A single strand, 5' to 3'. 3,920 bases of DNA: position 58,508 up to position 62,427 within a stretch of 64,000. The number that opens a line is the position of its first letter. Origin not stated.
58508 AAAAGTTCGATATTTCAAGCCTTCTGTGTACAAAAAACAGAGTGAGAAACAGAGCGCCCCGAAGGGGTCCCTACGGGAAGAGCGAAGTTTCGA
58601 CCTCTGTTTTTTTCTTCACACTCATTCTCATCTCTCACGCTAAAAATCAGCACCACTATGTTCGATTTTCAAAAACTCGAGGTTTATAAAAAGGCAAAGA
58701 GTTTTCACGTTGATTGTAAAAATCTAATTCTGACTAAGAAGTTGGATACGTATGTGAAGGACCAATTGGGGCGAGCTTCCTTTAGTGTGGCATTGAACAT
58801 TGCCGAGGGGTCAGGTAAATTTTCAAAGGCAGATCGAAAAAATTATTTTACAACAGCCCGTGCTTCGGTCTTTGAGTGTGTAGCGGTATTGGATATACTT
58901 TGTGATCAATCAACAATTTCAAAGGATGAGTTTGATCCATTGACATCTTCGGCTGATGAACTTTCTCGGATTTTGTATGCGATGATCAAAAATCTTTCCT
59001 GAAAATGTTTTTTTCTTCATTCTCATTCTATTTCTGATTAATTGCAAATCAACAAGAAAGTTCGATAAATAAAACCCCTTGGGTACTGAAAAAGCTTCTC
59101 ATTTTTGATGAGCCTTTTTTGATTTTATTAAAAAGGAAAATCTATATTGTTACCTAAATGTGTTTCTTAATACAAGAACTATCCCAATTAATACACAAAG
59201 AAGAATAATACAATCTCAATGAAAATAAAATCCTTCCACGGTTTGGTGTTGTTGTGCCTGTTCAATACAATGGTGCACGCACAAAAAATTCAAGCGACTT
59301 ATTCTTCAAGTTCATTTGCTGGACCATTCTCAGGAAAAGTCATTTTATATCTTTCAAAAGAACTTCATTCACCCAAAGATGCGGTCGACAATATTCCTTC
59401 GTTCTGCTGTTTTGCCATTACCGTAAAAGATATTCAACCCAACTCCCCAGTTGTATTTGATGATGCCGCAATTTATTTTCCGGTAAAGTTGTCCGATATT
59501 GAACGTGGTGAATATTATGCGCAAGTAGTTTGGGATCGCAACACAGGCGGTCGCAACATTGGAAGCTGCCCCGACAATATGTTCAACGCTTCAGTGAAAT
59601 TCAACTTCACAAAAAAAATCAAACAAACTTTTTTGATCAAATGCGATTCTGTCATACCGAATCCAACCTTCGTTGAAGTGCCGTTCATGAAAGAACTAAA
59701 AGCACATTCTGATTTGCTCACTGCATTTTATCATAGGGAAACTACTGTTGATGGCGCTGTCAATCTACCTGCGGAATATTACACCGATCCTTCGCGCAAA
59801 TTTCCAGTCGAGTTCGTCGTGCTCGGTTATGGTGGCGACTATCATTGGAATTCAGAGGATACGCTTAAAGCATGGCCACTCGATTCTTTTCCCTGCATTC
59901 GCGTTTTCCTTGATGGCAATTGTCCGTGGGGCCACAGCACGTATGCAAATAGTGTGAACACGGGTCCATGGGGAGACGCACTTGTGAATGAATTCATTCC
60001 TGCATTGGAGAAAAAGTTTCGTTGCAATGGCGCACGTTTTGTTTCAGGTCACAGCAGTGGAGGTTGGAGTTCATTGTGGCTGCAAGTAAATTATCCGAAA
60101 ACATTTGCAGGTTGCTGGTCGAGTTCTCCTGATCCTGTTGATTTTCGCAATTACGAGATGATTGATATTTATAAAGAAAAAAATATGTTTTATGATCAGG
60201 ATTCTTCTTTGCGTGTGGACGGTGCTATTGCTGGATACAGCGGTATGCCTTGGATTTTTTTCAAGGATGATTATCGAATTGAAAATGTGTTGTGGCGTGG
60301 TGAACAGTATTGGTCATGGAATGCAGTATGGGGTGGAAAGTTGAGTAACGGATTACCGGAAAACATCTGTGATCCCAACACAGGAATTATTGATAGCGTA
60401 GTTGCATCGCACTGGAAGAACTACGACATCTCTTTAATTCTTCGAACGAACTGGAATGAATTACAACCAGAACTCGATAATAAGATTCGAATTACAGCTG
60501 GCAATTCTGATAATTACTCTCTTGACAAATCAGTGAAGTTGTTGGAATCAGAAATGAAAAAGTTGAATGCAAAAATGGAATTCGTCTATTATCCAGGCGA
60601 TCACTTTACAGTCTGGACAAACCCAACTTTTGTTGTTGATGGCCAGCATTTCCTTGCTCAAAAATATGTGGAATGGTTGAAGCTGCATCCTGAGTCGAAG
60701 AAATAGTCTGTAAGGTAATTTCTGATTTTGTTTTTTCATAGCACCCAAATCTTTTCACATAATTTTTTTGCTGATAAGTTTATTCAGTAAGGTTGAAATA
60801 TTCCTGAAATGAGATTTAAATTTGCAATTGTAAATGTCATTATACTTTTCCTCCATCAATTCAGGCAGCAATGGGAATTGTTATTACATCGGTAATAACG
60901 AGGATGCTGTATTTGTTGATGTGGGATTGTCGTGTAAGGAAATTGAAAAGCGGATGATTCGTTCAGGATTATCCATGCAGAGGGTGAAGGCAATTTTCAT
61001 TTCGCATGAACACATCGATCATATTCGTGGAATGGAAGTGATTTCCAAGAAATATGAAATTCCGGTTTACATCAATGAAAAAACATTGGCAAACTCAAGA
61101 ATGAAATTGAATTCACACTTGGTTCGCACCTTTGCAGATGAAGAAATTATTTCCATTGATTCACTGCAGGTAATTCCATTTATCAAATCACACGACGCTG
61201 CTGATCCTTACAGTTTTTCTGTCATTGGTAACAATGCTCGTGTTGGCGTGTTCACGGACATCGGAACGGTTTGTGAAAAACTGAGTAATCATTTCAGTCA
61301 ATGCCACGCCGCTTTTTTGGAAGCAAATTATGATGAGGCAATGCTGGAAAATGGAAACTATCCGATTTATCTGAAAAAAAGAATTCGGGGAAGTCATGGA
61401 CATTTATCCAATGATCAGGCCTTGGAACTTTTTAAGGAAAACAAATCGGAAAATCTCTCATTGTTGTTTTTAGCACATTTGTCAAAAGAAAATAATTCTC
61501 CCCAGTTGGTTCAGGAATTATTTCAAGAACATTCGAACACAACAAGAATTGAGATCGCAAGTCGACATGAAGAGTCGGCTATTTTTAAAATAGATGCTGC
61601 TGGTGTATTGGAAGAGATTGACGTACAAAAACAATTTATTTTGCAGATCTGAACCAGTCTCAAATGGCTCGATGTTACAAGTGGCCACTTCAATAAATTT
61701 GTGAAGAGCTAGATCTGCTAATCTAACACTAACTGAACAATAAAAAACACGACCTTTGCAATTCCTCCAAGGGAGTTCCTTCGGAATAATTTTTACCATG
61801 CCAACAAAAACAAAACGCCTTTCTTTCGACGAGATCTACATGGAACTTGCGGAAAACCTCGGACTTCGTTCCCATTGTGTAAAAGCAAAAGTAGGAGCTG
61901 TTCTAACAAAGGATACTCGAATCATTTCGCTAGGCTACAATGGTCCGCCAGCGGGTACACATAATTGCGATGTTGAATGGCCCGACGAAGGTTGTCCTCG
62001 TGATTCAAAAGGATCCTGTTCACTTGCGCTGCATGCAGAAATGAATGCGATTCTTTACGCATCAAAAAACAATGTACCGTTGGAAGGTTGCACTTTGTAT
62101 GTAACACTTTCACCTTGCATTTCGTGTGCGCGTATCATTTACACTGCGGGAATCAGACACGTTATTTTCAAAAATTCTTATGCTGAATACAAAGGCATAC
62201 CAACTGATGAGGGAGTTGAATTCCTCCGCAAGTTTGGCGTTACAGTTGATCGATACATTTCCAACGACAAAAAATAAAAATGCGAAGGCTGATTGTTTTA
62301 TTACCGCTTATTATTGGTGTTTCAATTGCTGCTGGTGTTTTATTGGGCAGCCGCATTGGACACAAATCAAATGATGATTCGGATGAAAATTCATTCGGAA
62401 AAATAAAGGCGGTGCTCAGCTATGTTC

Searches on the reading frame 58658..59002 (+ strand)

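Call 73: search_protein_families(library=pfam, proteins=[window:58658-59002:+])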
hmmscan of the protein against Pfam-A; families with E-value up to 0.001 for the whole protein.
window:58658-59002:+ (114 aa): 1 family
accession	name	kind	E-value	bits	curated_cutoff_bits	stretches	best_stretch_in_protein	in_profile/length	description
PF05635.17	23S_rRNA_IVP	-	6.1e-23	81.5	33.8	1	5-107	1-105/106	23S rRNA-intervening sequence protein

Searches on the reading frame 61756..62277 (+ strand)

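Call 73: search_protein_families(library=pfam, proteins=[window:61756-62277:+])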
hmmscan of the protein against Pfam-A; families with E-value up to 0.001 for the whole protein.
window:61756-62277:+ (173 aa): 3 families
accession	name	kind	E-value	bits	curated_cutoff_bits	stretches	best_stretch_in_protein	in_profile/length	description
PF00383.29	dCMP_cyt_deam_1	-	2.9e-23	82.1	25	1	24-138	3-100/102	Cytidine and deoxycytidylate deaminase zinc-binding region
PF14437.12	MafB19-deam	-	2.5e-17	63.6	27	1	25-142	4-103/142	MafB19-like deaminase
PF14439.12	Bd3614-deam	-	1.1e-05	25.8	38.5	1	91-142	34-88/113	Bd3614-like deaminase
